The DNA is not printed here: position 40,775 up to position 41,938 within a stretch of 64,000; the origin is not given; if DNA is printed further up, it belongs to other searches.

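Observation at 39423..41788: GC-elevated triad of DapF-like epimerase, GNAT acetyltransferase and VanX-like D,D-dipeptidase embedded between the RiPP-like modules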

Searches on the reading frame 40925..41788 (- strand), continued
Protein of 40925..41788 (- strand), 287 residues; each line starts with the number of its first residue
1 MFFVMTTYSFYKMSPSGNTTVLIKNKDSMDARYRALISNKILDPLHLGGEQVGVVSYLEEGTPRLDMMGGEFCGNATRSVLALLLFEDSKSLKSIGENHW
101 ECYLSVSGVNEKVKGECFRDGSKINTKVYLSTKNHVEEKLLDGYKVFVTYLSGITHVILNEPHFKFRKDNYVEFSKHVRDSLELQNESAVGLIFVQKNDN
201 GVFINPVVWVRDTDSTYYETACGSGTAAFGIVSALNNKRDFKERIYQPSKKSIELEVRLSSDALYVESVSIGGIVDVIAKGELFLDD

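Call 16: search_solved_structures(query=window:40925-41788:-, max_evalue=0.01, show_alignments=2)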
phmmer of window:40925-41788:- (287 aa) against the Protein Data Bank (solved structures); distinct sequences matched with E-value up to 0.01: 5.
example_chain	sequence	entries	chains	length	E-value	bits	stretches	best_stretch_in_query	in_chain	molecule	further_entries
9cr6_A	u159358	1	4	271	4.2e-25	91.8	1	8-285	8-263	Histidine racemase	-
9cr1_A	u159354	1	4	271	4.2e-25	91.8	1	8-285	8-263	Histidine racemase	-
6l4l_A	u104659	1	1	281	4.2e-15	59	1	9-285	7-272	Diaminopimelate epimerase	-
6jis_A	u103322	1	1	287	4.9e-15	58.8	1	9-285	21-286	Diaminopimelate epimerase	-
6jiw_A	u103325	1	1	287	1.2e-13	54.2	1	9-285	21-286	Diaminopimelate epimerase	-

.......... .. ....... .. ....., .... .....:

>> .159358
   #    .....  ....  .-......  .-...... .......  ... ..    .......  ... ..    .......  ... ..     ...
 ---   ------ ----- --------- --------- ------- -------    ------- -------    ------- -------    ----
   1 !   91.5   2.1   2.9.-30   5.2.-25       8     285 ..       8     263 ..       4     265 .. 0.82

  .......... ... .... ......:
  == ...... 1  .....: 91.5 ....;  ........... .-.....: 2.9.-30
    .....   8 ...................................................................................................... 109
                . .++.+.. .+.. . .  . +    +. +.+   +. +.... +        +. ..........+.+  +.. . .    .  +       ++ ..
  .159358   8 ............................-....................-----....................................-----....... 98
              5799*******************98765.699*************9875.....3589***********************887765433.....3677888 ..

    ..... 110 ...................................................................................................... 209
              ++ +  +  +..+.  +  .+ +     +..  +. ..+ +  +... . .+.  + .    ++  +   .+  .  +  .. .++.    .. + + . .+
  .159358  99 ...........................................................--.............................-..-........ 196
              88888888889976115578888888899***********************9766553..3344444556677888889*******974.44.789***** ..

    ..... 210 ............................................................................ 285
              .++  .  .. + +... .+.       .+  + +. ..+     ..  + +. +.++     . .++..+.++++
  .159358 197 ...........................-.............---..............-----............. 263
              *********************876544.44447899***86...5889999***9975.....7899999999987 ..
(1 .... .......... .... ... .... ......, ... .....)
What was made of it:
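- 40925..41788 (-): CntK/HisR-family cofactor-independent amino-acid racemase (287-aa ORF; the likely start is Met5 at 41776, giving 283 aa). PDB: 9CR1/9CR6 histidine racemase, E 4e-25 (call 16).
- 41561..41590 (-): Racemase motif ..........: catalytic Cys73 and Glu71 (equivalent to HisR Cys67 and Glu65). Alignment to HisR (call 16).
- Closest known: HisR, the cofactor-independent histidine racemase of Fusobacterium nucleatum. Same: It has the same DapF-like two-cysteine fold family and is the best solved sequence match (E 4e-25, call 16).
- The best solved relative is F. nucleatum HisR, E 4e-25 (call 16).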

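Call 27: list_cluster_members(proteins=[window:40925-41776:-, window:40256-40849:-, window:39423-40139:-, window:35715-36233:-, window:43473-44135:-, window:47132-47686:-, window:47746-48462:-, window:36574-37875:-])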
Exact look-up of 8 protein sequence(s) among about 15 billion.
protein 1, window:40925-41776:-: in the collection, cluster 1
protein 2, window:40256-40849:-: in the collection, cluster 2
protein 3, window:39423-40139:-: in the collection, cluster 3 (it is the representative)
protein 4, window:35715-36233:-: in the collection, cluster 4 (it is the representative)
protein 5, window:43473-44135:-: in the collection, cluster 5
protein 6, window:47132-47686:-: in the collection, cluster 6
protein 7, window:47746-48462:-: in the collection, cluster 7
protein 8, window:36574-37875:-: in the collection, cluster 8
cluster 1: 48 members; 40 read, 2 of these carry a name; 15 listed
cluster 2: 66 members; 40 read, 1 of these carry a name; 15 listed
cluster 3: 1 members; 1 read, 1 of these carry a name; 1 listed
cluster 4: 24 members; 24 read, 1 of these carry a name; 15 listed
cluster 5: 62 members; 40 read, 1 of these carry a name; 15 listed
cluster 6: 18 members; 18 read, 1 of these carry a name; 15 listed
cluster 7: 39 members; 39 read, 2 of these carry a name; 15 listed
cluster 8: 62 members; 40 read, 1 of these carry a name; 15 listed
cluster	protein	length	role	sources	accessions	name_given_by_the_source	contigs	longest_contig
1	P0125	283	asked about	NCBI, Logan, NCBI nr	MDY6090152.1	MAG: hypothetical protein SPJ04_02720 [Bdellovibrionota bacterium] | hypothetical protein [Bdellovibrionota bacterium]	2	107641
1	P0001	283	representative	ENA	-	-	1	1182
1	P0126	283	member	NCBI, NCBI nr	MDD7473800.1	MAG: hypothetical protein PUH01_06645 [Pseudomonadota bacterium] | hypothetical protein [Pseudomonadota bacterium]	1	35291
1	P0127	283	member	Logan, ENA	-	-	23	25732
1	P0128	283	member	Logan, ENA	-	-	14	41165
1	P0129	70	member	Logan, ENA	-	-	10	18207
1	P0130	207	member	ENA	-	-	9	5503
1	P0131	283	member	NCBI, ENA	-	-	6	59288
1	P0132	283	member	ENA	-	-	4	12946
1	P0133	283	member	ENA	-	-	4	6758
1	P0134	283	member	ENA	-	-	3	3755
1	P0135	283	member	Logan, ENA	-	-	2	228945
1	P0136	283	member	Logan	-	-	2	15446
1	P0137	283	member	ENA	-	-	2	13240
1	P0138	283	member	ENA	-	-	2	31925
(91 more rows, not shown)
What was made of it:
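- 40925..41788 (-): The 283-aa form equals NCBI MDY6090152.1 (call 27).
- The host is a Bdellovibrionota MAG (call 27).
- Tried and rejected: The 283-aa form starting at 41776 is on record (call 27).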

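Call 41: find_encoding_contigs(protein=P0006, flank=10000, max_places=2)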
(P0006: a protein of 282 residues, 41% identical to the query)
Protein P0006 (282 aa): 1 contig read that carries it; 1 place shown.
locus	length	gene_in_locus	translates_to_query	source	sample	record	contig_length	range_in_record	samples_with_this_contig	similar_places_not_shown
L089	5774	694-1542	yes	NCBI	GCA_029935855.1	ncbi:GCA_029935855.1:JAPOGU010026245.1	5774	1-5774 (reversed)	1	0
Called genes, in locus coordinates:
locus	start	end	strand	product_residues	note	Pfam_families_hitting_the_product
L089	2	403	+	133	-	?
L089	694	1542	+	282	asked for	PF26317:CntK_N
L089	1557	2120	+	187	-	PF00583:Acetyltransf_1, PF13302:Acetyltransf_3 (weak), PF13508:Acetyltransf_7 (weak), PF08445:FR47 (weak)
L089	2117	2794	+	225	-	PF01427:Peptidase_M15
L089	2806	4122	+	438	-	PF13393:tRNA-synt_His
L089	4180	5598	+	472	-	PF13393:tRNA-synt_His, PF00587:tRNA-synt_2b (weak), PF03129:HGTP_anticodon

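Call 42: find_encoding_contigs(protein=P0009, flank=10000, max_places=2)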
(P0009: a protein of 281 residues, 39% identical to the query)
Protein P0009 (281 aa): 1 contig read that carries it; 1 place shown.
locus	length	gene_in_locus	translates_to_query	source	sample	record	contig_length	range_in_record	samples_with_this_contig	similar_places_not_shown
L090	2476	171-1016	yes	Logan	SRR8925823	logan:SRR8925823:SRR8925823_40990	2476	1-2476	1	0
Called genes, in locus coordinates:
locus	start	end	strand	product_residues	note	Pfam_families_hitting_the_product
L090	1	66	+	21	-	?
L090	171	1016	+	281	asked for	PF26317:CntK_N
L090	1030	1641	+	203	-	PF00583:Acetyltransf_1 (weak)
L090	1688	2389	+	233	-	PF01427:Peptidase_M15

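Call 54: search_protein_families(library=padloc, proteins=[window:40925-41788:-, L089:2806-4122:+], max_evalue=0.01)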
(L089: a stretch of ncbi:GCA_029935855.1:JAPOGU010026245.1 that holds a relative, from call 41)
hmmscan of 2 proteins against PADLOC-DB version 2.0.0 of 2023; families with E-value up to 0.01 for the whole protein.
window:40925-41788:- (287 aa): 0 families

L089:2806-4122:+ (438 aa): 0 families

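Call 55: search_protein_families(library=ncbifam, proteins=[L089:2806-4122:+, L089:4180-5598:+, L089:2-403:+], max_evalue=0.00001)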
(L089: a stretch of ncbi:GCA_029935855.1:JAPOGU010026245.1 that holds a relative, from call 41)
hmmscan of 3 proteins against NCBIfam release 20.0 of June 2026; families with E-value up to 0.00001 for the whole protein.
L089:2806-4122:+ (438 aa): 13 families
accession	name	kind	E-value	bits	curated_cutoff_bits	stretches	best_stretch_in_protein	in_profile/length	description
TIGR00442.1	hisS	equivalog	3.1e-53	181.2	286.75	1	7-389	9-383/406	histidine--tRNA ligase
TIGR00443.1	hisZ_biosyn_reg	equivalog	1.3e-35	123.1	271.65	1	7-317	3-311/314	ATP phosphoribosyltransferase regulatory subunit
NF009085.0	PRK12420.1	equivalog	8.5e-32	111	540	1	4-384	10-391/426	histidine--tRNA ligase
NF008936.0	PRK12292.1-3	equivalog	1.1e-25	90.3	492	1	10-383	17-387/406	ATP phosphoribosyltransferase regulatory subunit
NF008940.0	PRK12292.2-3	equivalog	6.2e-21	74.6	450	1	7-390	12-394/404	ATP phosphoribosyltransferase regulatory subunit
NF008941.0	PRK12292.2-4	equivalog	1.2e-18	67.2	447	1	7-359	16-360/393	ATP phosphoribosyltransferase regulatory subunit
NF008939.0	PRK12292.2-1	equivalog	4e-17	62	335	1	14-386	19-389/391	ATP phosphoribosyltransferase regulatory subunit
NF008945.0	PRK12292.3-3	equivalog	1.9e-16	60.1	409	1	6-391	8-361/368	ATP phosphoribosyltransferase regulatory subunit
NF008953.0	PRK12295.1-6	equivalog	5.1e-13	48.7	384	1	199-314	255-375/384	ATP phosphoribosyltransferase regulatory subunit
NF008942.0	PRK12292.2-5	equivalog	1.1e-12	47.3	643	1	5-385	16-393/434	ATP phosphoribosyltransferase regulatory subunit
NF008935.0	PRK12292.1-1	equivalog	7.3e-09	35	350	1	8-318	14-317/382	ATP phosphoribosyltransferase regulatory subunit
NF008952.0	PRK12295.1-5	equivalog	9.5e-08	31.6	360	0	201-294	237-333/363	ATP phosphoribosyltransferase regulatory subunit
NF008950.0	PRK12295.1-3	equivalog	2e-07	30.7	492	0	20-179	18-169/387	ATP phosphoribosyltransferase regulatory subunit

L089:4180-5598:+ (472 aa): 21 families
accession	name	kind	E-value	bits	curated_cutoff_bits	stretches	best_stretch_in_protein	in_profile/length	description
TIGR00442.1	hisS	equivalog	2.9e-110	369.1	286.75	1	19-462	2-405/406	histidine--tRNA ligase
NF009085.0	PRK12420.1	equivalog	6.5e-74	249.8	540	1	22-467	9-423/426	histidine--tRNA ligase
TIGR00443.1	hisZ_biosyn_reg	equivalog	1e-54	185.7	271.65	1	25-367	2-312/314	ATP phosphoribosyltransferase regulatory subunit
NF008941.0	PRK12292.2-4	equivalog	5e-45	154.1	447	1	16-419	6-369/393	ATP phosphoribosyltransferase regulatory subunit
NF008942.0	PRK12292.2-5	equivalog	1.7e-37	129.1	643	1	11-462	3-419/434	ATP phosphoribosyltransferase regulatory subunit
NF008936.0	PRK12292.1-3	equivalog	1.4e-33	116.4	492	1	20-443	8-396/406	ATP phosphoribosyltransferase regulatory subunit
NF008940.0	PRK12292.2-3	equivalog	2.8e-33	115.3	450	1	20-437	6-390/404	ATP phosphoribosyltransferase regulatory subunit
NF008953.0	PRK12295.1-6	equivalog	3.7e-31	108.4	384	2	237-365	247-377/384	ATP phosphoribosyltransferase regulatory subunit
NF008945.0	PRK12292.3-3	equivalog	4.7e-23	81.9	409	1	25-438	8-358/368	ATP phosphoribosyltransferase regulatory subunit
NF009086.0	PRK12421.1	equivalog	1.5e-22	80.1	318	1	20-368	10-328/389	ATP phosphoribosyltransferase regulatory subunit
NF008938.0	PRK12292.1-6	equivalog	3.6e-22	78.8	833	1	19-432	8-384/420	ATP phosphoribosyltransferase regulatory subunit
NF008935.0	PRK12292.1-1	equivalog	1.4e-19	70.3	350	1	21-366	8-316/382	ATP phosphoribosyltransferase regulatory subunit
NF008939.0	PRK12292.2-1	equivalog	6.8e-18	64.6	335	1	25-420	11-372/391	ATP phosphoribosyltransferase regulatory subunit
NF008950.0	PRK12295.1-3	equivalog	1.4e-15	57.5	492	1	242-366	250-377/387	ATP phosphoribosyltransferase regulatory subunit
NF008943.0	PRK12292.3-1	equivalog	7e-14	51.7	690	1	18-434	25-381/403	ATP phosphoribosyltransferase regulatory subunit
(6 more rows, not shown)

L089:2-403:+ (133 aa): 1 family
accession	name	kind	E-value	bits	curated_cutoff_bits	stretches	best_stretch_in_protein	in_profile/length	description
NF008424.0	PRK11253.1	equivalog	7.8e-11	41.6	378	1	2-124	178-298/308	muramoyltetrapeptide carboxypeptidase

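Call 65: find_encoding_contigs(protein=P0008, flank=10000, max_places=2)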
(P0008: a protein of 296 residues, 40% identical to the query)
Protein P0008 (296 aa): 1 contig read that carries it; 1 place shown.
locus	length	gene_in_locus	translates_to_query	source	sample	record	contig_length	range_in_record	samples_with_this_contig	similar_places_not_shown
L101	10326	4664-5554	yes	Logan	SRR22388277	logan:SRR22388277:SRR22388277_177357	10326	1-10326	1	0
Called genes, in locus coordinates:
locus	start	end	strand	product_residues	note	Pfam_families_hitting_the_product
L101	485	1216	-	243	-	-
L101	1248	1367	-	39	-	-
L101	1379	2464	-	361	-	PF04055:Radical_SAM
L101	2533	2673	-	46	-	-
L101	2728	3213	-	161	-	PF13489:Methyltransf_23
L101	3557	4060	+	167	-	PF01230:HIT (weak)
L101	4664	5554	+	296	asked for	PF26317:CntK_N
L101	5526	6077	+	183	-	PF00583:Acetyltransf_1, PF13508:Acetyltransf_7 (weak)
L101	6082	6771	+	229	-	PF01427:Peptidase_M15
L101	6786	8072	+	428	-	PF13393:tRNA-synt_His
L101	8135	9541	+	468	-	PF13393:tRNA-synt_His, PF00587:tRNA-synt_2b, PF03129:HGTP_anticodon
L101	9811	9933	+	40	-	-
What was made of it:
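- Duplicate HisRS genes lie in the operon in L089 and L101 (calls 41, 55, 65). One other locus (L101) also has a radical-SAM/SPASM gene plus a 46-aa peptide nearby (call 65).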

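Call 88: search_dna_similar(query=window:40925-41788:-, collection=plasmids, mode=protein, max_evalue=1e-10, max_rows=12)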
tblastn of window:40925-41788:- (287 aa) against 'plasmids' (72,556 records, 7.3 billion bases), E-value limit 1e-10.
Records with a match: 8; places in all: 8; records where one place covers at least 80% of the query: 7.
Best place of each record, by identity: <60% 8.
By first word of the organism name: Cetobacterium 2; Fusobacterium 1; Acetoanaerobium 1; Bacillus 1; Vescimonas 1; Staphylococcus 1; Priestia 1.
By predicted mobility (MOB-suite, as given by PLSDB): non-mobilizable 7; mobilizable 1.
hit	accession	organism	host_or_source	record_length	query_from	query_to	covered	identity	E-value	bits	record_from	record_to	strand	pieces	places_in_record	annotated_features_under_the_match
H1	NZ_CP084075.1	Fusobacterium vincentii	-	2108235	10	283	95%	32.6%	6e-25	111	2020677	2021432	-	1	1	none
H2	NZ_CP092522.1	Cetobacterium somerae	Danio rerio,tissue sample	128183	10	281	95%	31.0%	3e-13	77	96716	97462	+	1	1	diaminopimelate epimerase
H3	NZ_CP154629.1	Acetoanaerobium noterae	cell culture,Sludge of a digestion ...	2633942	9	285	97%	29.3%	2e-14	81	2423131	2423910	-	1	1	none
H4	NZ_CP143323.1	Cetobacterium somerae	intestine of Yellow Catfish,pure culture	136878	10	286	97%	28.6%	3e-11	71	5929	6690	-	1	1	diaminopimelate epimerase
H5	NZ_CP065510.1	Bacillus sp. N447-1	Zoo anteater area soil,cell culture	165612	10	285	96%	28.2%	1e-15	84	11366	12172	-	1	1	diaminopimelate epimerase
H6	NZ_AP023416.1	Vescimonas fastidiosa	Homo sapiens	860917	10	230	77%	33.6%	1e-17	90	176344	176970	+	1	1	hypothetical protein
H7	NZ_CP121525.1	Staphylococcus epidermidis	Homo sapiens,Forehead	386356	10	287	97%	26.3%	5e-14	79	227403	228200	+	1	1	cntK: histidine racemase CntK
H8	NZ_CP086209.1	Priestia sp. J2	single cell,Peanut field soil,Peanut ...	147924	3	285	99%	24.3%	2e-13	78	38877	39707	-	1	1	diaminopimelate epimerase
